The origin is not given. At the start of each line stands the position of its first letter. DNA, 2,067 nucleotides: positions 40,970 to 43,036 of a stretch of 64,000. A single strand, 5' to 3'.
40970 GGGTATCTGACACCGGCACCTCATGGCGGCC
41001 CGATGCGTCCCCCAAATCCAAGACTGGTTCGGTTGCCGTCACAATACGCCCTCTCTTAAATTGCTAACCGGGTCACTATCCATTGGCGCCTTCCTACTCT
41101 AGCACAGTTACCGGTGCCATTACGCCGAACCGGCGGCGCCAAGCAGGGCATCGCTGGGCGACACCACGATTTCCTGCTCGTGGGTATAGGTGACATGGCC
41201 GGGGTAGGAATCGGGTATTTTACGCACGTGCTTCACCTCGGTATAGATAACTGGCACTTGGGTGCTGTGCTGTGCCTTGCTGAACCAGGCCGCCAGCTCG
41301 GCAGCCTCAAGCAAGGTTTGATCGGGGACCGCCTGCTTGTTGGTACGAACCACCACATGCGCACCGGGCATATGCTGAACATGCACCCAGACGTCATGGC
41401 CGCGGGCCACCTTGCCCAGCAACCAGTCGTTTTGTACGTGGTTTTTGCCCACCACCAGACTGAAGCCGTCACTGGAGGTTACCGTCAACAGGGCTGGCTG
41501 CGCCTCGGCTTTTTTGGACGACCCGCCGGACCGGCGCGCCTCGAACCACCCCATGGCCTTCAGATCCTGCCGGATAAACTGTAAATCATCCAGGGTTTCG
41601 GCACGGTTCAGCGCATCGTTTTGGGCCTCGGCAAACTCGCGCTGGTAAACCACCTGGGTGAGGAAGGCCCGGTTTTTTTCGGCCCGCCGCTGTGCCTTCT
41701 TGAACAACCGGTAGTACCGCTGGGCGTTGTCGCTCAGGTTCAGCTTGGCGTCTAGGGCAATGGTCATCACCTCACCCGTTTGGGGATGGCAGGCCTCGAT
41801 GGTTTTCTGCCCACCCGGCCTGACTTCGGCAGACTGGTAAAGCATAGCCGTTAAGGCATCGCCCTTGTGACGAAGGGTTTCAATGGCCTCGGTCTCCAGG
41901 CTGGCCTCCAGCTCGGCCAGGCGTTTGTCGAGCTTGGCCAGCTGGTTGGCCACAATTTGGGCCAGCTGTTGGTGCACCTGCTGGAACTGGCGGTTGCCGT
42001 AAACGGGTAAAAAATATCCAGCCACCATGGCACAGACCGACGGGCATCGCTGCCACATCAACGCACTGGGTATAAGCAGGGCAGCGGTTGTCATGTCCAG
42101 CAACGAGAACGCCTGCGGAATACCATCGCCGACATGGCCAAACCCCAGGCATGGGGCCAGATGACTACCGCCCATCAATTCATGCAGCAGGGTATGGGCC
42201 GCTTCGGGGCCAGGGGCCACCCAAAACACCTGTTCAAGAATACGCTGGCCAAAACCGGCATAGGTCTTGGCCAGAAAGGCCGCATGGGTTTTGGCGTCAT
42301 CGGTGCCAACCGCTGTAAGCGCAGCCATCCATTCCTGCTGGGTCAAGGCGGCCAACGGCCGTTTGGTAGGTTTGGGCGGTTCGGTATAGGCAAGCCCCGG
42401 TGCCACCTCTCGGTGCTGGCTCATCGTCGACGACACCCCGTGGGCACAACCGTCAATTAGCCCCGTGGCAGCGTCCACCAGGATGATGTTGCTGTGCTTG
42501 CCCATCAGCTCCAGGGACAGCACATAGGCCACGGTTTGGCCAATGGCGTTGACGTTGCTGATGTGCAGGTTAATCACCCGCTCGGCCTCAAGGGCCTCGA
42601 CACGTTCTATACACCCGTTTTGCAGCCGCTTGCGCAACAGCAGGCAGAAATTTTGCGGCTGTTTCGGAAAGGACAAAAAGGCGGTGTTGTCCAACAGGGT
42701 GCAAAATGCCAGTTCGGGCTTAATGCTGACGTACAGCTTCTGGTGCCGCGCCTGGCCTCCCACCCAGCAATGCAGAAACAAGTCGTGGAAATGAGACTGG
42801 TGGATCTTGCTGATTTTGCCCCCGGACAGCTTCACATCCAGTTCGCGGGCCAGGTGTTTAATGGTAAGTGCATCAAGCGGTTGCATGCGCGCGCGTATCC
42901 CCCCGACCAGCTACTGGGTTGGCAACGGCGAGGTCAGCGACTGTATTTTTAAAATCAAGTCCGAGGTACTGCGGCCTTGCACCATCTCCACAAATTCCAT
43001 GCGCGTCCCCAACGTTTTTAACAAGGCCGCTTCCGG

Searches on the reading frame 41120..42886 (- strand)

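Call 104: search_protein_families(library=pfam, proteins=[window:41120-42886:-], max_evalue=0.001)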
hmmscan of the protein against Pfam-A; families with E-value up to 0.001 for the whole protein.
window:41120-42886:- (588 aa): 3 families
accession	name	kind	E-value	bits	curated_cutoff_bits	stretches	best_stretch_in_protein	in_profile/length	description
PF05833.16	NFACT_N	-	1.8e-75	254.9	31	1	5-459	1-454/456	NFACT N-terminal and middle domains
PF05670.18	NFACT-R_1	-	2e-16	60.9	29.8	1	470-559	6-98/112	NFACT protein RNA binding domain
PF18297.6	NFACT-R_2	-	4.8e-05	23.9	26.9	1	472-554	7-85/104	NFACT protein RNA binding domain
